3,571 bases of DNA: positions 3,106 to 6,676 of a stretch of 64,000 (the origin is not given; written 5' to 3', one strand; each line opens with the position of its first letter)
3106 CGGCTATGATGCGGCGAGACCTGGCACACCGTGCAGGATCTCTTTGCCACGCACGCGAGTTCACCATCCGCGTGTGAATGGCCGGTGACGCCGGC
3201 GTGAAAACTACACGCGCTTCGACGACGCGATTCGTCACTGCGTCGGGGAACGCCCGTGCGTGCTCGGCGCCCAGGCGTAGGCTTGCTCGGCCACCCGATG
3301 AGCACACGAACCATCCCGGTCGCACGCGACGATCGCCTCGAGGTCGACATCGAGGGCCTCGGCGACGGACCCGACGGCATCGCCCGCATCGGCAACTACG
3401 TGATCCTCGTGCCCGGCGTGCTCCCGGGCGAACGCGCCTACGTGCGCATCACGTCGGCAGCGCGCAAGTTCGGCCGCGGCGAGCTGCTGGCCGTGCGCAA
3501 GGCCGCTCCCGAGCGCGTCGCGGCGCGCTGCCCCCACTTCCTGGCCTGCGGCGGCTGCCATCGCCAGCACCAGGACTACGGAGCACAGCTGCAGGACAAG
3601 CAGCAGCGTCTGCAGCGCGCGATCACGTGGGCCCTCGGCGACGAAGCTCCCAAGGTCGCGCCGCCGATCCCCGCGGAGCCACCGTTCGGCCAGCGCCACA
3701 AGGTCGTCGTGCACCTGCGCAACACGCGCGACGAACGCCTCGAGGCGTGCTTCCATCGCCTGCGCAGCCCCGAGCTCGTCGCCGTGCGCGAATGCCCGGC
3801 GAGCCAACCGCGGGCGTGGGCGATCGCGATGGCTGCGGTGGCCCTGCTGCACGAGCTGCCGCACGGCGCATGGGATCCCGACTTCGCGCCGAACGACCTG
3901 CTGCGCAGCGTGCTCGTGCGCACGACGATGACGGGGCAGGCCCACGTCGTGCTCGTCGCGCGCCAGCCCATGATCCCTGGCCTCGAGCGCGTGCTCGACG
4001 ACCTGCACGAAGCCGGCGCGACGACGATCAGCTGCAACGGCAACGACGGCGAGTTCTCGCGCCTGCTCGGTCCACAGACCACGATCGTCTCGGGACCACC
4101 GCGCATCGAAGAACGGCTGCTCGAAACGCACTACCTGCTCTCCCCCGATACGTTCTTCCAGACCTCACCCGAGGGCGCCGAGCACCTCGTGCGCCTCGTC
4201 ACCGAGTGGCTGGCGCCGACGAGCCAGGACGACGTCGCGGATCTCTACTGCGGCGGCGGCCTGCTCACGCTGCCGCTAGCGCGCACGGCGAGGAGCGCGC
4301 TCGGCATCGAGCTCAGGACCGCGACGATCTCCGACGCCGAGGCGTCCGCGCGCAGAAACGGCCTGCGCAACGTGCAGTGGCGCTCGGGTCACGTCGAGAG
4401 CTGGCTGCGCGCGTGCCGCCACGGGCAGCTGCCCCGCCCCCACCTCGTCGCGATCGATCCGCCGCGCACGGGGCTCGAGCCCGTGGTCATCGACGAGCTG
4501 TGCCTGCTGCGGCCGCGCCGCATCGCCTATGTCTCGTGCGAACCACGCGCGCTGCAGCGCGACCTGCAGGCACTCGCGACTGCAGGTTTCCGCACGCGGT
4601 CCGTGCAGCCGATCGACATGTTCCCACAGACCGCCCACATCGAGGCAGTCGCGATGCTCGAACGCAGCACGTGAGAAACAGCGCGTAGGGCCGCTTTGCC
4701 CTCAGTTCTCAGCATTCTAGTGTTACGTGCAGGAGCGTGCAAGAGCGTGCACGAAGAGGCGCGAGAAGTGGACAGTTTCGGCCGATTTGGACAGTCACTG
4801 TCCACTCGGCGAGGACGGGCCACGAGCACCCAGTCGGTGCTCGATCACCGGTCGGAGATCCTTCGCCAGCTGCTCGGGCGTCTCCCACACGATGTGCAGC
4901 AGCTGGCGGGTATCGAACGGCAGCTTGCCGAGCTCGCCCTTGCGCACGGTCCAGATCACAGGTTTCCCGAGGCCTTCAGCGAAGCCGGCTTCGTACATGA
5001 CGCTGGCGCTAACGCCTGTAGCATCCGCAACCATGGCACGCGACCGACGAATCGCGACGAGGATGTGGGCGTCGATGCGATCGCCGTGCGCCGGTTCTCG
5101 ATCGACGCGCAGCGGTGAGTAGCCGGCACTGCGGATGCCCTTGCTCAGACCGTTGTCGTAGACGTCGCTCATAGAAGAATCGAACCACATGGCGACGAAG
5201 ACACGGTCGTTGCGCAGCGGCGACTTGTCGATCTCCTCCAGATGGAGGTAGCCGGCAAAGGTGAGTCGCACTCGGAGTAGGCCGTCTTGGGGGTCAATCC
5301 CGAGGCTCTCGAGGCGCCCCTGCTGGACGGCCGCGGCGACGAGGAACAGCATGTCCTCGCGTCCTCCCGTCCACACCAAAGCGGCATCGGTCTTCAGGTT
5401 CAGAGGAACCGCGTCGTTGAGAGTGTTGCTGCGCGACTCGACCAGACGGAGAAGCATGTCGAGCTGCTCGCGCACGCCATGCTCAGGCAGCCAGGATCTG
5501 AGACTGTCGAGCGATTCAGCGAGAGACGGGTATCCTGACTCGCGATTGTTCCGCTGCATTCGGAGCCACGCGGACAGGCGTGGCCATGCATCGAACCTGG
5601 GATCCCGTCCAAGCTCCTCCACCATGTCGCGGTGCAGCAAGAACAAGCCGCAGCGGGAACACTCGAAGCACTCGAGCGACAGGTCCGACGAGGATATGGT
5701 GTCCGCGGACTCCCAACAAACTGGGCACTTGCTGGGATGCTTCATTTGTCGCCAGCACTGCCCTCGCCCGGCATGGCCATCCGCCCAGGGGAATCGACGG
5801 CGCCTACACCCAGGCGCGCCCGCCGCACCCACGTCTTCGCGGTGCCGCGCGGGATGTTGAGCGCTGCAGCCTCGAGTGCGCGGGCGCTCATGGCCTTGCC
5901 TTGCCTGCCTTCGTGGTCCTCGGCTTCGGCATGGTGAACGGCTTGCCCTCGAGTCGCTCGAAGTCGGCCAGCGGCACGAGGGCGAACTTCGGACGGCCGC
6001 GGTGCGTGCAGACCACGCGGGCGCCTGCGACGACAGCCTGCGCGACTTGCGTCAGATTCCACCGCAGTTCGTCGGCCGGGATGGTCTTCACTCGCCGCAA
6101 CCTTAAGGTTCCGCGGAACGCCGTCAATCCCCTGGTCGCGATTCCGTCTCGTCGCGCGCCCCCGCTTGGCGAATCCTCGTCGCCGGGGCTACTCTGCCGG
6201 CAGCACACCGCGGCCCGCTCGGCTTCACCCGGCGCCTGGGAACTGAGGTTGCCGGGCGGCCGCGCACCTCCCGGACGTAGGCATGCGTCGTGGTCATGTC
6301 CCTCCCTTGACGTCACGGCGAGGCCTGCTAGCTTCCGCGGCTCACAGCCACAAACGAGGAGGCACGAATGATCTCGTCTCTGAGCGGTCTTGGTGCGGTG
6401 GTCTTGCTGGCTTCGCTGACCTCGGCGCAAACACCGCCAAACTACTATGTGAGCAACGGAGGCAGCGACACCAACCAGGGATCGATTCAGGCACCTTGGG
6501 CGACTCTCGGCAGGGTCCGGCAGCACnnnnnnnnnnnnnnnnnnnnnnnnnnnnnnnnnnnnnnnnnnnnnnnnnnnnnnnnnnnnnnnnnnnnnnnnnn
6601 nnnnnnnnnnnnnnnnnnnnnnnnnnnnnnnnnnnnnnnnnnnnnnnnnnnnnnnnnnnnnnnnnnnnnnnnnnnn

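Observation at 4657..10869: Integrase-bearing island inserted into the 3' end of a protein-coding gene (rlmD) and carrying its own diverged copy of the target gene end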

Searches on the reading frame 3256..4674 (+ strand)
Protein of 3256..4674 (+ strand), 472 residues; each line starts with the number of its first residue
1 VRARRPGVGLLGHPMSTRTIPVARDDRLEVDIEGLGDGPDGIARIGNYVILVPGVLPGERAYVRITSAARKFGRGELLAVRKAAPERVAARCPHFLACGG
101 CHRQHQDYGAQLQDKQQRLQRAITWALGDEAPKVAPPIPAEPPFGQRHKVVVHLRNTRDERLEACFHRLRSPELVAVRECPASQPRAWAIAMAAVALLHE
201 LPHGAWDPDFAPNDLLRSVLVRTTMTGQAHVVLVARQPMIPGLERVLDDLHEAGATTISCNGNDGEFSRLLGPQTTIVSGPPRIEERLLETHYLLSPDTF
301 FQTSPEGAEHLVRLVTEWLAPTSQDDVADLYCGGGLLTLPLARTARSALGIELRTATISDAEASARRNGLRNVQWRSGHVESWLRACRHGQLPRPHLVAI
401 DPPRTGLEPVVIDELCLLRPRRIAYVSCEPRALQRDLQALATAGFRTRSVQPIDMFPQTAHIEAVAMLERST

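Call 5: search_protein_families(library=pfam, proteins=[window:3256-4674:+], max_evalue=0.01)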
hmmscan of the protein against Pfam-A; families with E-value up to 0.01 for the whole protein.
window:3256-4674:+ (472 aa): 4 families
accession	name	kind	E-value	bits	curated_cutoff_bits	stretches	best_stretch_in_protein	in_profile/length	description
PF05958.17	tRNA_U5-meth_tr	-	7.1e-18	65.2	23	1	290-470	169-356/357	tRNA (Uracil-5-)-methyltransferase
PF01938.26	TRAM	-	1.7e-12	47.5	21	1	27-78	7-61/61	TRAM domain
PF13649.12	Methyltransf_25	-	0.00013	23.1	27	1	327-383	1-58/97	Methyltransferase domain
PF13847.12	Methyltransf_31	-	0.0017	18.5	27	1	323-382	3-65/145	Methyltransferase domain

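Call 30: search_protein_families(library=ncbifam, proteins=[window:3256-4674:+], max_evalue=0.01)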
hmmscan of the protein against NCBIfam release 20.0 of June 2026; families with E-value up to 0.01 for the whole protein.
window:3256-4674:+ (472 aa): 17 families
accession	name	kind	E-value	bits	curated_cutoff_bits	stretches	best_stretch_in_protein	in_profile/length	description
TIGR00479.1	rumA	equivalog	1.2e-90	304.4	183.55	1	40-463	6-432/432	23S rRNA (uracil(1939)-C(5))-methyltransferase RlmD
NF009639.0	PRK13168.1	equivalog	4e-71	240.2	458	1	25-470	14-445/446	23S rRNA (uracil(1939)-C(5))-methyltransferase RlmD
NF002910.0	PRK03522.2-3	equivalog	7e-42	143.8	558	1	91-470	2-382/383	23S rRNA (uracil(747)-C(5))-methyltransferase RlmC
NF002909.0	PRK03522.2-1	equivalog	8.1e-39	133.8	553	1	92-470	3-373/374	23S rRNA (uracil(747)-C(5))-methyltransferase RlmC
TIGR02085.1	meth_trns_rumB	equivalog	5.9e-35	120.9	429.5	1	97-470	9-374/374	23S rRNA (uracil(747)-C(5))-methyltransferase RlmC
TIGR02143.1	trmA_only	equivalog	4.8e-18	65.3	334.65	1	291-470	165-351/352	tRNA (uridine(54)-C5)-methyltransferase TrmA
NF002913.0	PRK03522.2-6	equivalog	4.3e-13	49.3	537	1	392-471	264-341/342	23S rRNA (uracil(747)-C(5))-methyltransferase RlmC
NF053605.1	PyTRAM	equivalog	3.5e-12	45.9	85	1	21-75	1-55/56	TRAM domain-containing RNA chaperone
TIGR01983.1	UbiG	equivalog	2.9e-06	26.8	102.95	1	324-383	50-109/228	bifunctional 2-polyprenyl-6-hydroxyphenol methylase/3-demethylubiquinol 3-O-methyltransferase UbiG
NF008993.0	PRK12336.1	equivalog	5.4e-05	22.6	243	1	26-69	150-193/203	translation initiation factor IF-2 subunit beta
TIGR03534.1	RF_mod_PrmC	equivalog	0.00042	19.8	199.1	1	308-383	73-150/253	peptide chain release factor N(5)-glutamine methyltransferase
NF011529.0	PRK14968.1-3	equivalog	0.0013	18.2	162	1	314-377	25-88/198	putative methyltransferase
TIGR02021.1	BchM-ChlM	equivalog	0.0017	17.8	158.9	1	305-382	34-114/218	magnesium protoporphyrin IX methyltransferase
NF041820.1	daptide_MTase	equivalog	0.0027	17.2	175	1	312-358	26-71/243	daptide-type RiPP biosynthesis methyltransferase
NF053718.1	23SC1962Mtase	equivalog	0.0033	16.2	575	1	327-403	214-289/383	23S rRNA (cytosine(1962)-C(5))-methyltransferase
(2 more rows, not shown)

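Call 65: find_homologous_proteins(query=window:3256-4674:+, max_evalue=1e-100)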
Query window:3256-4674:+ (472 aa): 119 proteins with E <= 1e-100 among 8000 candidates.
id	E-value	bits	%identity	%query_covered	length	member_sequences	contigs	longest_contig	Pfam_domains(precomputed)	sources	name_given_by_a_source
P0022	1.8e-281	952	91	97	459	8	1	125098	PF01938.27,PF05958.18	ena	-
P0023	1.2e-263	893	86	97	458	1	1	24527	PF01938.27,PF05958.18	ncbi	ncbi:MAG TPA: 23S rRNA (uracil(1939)-C(5))-methyltransferase RlmD [Planctomycetota bacterium]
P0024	2.0e-240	817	78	97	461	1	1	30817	PF13649.13,PF01938.27,PF05958.18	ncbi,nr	ncbi:MAG TPA: 23S rRNA (uracil(1939)-C(5))-methyltransferase RlmD [Planctomycetota bacterium]|nr:23S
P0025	1.2e-239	814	78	96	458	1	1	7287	PF01938.27,PF05958.18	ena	-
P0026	1.6e-222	758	75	96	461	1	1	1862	PF13847.13,PF13649.13,PF01938.27,PF05958.18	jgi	jgi:23S rRNA (uracil-5-)-methyltransferase RumA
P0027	4.6e-222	756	75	96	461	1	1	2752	PF13847.13,PF13649.13,PF01938.27,PF05958.18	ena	-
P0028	4.7e-221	753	74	96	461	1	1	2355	PF13847.13,PF01938.27,PF05958.18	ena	-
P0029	3.6e-219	747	71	96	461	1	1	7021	PF13847.13,PF13649.13,PF01938.27,PF05958.18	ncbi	-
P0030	6.8e-218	743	72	96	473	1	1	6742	PF13847.13,PF01938.27,PF05958.18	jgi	-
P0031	4.8e-217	740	72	96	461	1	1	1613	PF01938.27,PF05958.18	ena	-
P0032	2.5e-215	734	70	96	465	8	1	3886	PF13847.13,PF13649.13,PF01938.27,PF05958.18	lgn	-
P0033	1.4e-214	732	71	96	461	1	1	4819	PF13847.13,PF01938.27,PF05958.18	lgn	-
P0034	1.9e-214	731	71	96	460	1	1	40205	PF13847.13,PF13649.13,PF01938.27,PF05958.18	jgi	-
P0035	1.1e-213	729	72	96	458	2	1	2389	PF01938.27,PF05958.18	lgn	-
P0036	2.4e-213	728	71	96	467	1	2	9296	PF01938.27,PF05958.18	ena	-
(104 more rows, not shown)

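Call 66: find_encoding_contigs(protein=P0022, flank=10000, max_places=3)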
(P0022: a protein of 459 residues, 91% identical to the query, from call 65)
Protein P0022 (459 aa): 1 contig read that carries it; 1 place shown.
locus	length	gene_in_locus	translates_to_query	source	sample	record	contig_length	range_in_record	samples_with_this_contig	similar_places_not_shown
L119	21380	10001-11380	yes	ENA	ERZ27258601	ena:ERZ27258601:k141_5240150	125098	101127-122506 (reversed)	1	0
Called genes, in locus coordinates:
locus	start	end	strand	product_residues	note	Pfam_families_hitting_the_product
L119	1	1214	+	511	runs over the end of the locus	-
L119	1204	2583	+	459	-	PF13506:Glyco_transf_21, PF00535:Glycos_transf_2, PF10111:Glyco_tranf_2_2, PF13641:Glyco_tranf_2_3, PF01644:Chitin_synth_1 (weak), PF03142:Chitin_synth_2, PF13632:Glyco_trans_2_3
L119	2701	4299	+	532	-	PF13620:CarboxypepD_reg (weak)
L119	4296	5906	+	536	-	PF13620:CarboxypepD_reg (weak)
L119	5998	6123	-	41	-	-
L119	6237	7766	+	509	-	PF00005:ABC_tran (faint), PF13191:AAA_16 (faint), PF13245:AAA_19 (faint), PF13604:AAA_30 (faint), PF25199:nSTAND_NTPase5 (faint), PF05673:DUF815 (weak), PF20720:nSTAND3 (weak), PF00004:AAA, +8 more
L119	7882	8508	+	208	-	-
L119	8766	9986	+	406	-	PF02861:Clp_N, PF03575:Peptidase_S51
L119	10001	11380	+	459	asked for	PF01938:TRAM, PF05958:tRNA_U5-meth_tr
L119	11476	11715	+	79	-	-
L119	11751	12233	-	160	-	-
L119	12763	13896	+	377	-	PF01263:Aldose_epim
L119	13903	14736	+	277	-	PF00583:Acetyltransf_1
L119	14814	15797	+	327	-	PF03150:CCP_MauG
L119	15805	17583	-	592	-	PF00144:Beta-lactamase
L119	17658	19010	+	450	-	-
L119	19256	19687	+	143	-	-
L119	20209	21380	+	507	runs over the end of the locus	-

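Call 79: search_protein_families(library=pfam, proteins=[L119:11476-11715:+], max_evalue=1)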
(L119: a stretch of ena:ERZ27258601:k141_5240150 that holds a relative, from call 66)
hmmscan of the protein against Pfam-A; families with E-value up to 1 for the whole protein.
L119:11476-11715:+ (79 aa): 0 families

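Call 102: search_solved_structures(query=window:3256-4674:+, max_evalue=1e-20, show_alignments=1)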
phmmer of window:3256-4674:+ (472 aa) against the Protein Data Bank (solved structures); distinct sequences matched with E-value up to 1e-20: 7.
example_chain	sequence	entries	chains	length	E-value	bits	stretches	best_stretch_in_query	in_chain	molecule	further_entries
1uwv_A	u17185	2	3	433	7e-48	167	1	294-470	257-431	23S RRNA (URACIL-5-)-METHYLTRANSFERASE RUMA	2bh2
5xj1_A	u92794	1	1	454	6.8e-43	150.6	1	24-470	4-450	Uncharacterized RNA methyltransferase SP_1029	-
5zq0_A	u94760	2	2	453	1.5e-42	149.4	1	23-470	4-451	Uncharacterized RNA methyltransferase SP_1029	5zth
5zq1_A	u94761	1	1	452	1.8e-42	149.2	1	24-470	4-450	Uncharacterized RNA methyltransferase SP_1029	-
5xj2_A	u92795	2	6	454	1.8e-42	149.2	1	24-470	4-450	Uncharacterized RNA methyltransferase SP_1029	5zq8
2jjq_A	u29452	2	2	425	2.4e-30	109.2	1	49-468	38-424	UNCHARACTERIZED RNA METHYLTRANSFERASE PYRAB10780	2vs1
8z62_A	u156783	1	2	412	2.6e-25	92.6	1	40-470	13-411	23S rRNA (uracil(747)-C(5))-methyltransferase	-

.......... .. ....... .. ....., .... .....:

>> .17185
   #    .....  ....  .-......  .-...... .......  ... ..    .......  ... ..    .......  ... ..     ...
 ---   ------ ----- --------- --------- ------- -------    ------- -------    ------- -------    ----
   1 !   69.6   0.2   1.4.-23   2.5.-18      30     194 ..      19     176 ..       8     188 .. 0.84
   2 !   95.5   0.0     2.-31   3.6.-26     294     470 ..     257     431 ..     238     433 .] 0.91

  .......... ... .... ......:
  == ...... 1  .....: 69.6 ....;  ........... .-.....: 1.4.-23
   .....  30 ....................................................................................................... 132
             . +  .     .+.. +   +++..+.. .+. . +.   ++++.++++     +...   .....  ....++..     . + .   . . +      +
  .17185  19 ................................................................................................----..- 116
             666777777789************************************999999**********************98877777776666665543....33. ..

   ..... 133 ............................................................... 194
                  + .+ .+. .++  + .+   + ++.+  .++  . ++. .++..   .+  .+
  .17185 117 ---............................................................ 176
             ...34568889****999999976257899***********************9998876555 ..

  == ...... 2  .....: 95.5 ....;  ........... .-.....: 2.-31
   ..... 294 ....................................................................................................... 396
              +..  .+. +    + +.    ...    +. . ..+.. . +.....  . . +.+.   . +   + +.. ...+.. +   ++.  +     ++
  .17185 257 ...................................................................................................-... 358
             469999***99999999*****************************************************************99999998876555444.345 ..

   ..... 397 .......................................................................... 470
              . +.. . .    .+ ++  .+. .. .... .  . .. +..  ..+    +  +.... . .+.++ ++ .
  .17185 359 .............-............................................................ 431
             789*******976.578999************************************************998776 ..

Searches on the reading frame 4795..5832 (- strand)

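Call 5: search_protein_families(library=pfam, proteins=[window:4795-5832:-], max_evalue=0.01)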
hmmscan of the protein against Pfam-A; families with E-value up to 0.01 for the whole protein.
window:4795-5832:- (345 aa): 1 family
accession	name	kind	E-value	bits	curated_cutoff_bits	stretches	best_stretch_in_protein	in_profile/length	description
PF05014.21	Nuc_deoxyrib_tr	-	0.0014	19.2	28.8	1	247-294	46-95/117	Nucleoside 2-deoxyribosyltransferase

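Call 29: search_protein_families(library=padloc, proteins=[window:4795-5832:-], max_evalue=0.01)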
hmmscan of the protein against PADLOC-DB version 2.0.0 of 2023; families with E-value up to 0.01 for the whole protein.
window:4795-5832:- (345 aa): 1 family
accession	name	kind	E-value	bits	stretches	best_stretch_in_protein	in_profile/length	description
PDLC00733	Effector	-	1.7e-09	35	1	236-332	275-370/388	TIR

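Call 30: search_protein_families(library=ncbifam, proteins=[window:4795-5832:-], max_evalue=0.01)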
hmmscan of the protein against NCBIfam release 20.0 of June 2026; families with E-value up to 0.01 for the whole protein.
window:4795-5832:- (345 aa): 0 families

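Call 31: search_protein_families(library=phrogs, proteins=[window:4795-5832:-], max_evalue=0.01)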
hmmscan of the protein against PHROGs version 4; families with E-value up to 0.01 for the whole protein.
window:4795-5832:- (345 aa): 3 families
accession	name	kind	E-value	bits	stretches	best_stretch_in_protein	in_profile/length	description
phrog_16139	-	unknown function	2.2e-30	106.8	1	188-328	179-316/323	-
phrog_3634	-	unknown function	8e-11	43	1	234-315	35-113/237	-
phrog_10872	-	unknown function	0.00024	21.5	1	226-309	47-127/306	-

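Call 79: search_protein_families(library=pfam, proteins=[window:4795-5745:-], max_evalue=1)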
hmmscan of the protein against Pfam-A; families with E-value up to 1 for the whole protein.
window:4795-5745:- (316 aa): 3 families
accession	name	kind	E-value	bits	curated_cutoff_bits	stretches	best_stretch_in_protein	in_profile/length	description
PF05014.21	Nuc_deoxyrib_tr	-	0.0012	19.4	28.8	1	218-265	46-95/117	Nucleoside 2-deoxyribosyltransferase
PF15777.11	Anti-TRAP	-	0.17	12.3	32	1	6-35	12-42/59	Tryptophan RNA-binding attenuator protein inhibitory protein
PF14354.12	Lar_restr_allev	-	0.19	12.4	28.6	1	6-38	5-34/58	Restriction alleviation protein Lar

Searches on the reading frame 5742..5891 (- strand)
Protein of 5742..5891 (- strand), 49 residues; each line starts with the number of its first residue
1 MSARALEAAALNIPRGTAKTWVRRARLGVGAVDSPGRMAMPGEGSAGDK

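Call 79: search_protein_families(library=pfam, proteins=[window:5742-5891:-], max_evalue=1)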
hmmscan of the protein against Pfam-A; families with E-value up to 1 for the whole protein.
window:5742-5891:- (49 aa): 2 families
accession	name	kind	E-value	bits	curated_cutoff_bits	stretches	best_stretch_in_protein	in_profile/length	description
PF08281.18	Sigma70_r4_2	-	0.015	15.4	25.7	1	8-26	33-51/54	Sigma-70, region 4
PF13518.12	HTH_28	-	0.042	14.4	25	1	8-28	19-40/52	Helix-turn-helix domain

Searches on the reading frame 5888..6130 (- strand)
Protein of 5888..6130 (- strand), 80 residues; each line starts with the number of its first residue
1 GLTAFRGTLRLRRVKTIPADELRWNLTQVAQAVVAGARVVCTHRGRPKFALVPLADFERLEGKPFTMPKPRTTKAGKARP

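Call 29: search_protein_families(library=padloc, proteins=[window:5888-6130:-], max_evalue=0.01)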
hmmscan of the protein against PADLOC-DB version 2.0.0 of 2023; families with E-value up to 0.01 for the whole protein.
window:5888-6130:- (80 aa): 0 families

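Call 30: search_protein_families(library=ncbifam, proteins=[window:5888-6130:-], max_evalue=0.01)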
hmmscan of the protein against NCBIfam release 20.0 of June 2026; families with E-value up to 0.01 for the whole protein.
window:5888-6130:- (80 aa): 1 family
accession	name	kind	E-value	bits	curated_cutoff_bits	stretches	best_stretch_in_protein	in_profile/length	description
TIGR01552.1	phd_fam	subfamily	8.4e-10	37.9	20.8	1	16-63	1-48/53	type II toxin-antitoxin system prevent-host-death family antitoxin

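Call 31: search_protein_families(library=phrogs, proteins=[window:5888-6130:-], max_evalue=0.01)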
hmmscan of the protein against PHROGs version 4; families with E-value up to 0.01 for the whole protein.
window:5888-6130:- (80 aa): 1 family
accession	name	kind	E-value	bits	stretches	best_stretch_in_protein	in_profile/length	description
phrog_2268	-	moron, auxiliary metabolic gene and host takeover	0.0068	17.5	1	18-60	6-47/84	antitoxin from a toxin-antitoxin system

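Call 79: search_protein_families(library=pfam, proteins=[window:5888-6091:-], max_evalue=1)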
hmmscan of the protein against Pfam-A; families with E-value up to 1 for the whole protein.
window:5888-6091:- (67 aa): 1 family
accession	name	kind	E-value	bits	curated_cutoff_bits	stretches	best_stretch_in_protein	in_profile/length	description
PF02604.26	PhdYeFM_antitox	-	1.8e-09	37.7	29.8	1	1-49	1-50/74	Antitoxin Phd_YefM, type II toxin-antitoxin system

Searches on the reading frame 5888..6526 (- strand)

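Call 5: search_protein_families(library=pfam, proteins=[window:5888-6526:-], max_evalue=0.01)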
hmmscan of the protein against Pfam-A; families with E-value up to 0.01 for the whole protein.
window:5888-6526:- (212 aa): 1 family
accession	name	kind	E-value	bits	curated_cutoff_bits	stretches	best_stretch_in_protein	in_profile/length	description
PF02604.26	PhdYeFM_antitox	-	2.9e-07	30.6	29.8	1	147-194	2-50/74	Antitoxin Phd_YefM, type II toxin-antitoxin system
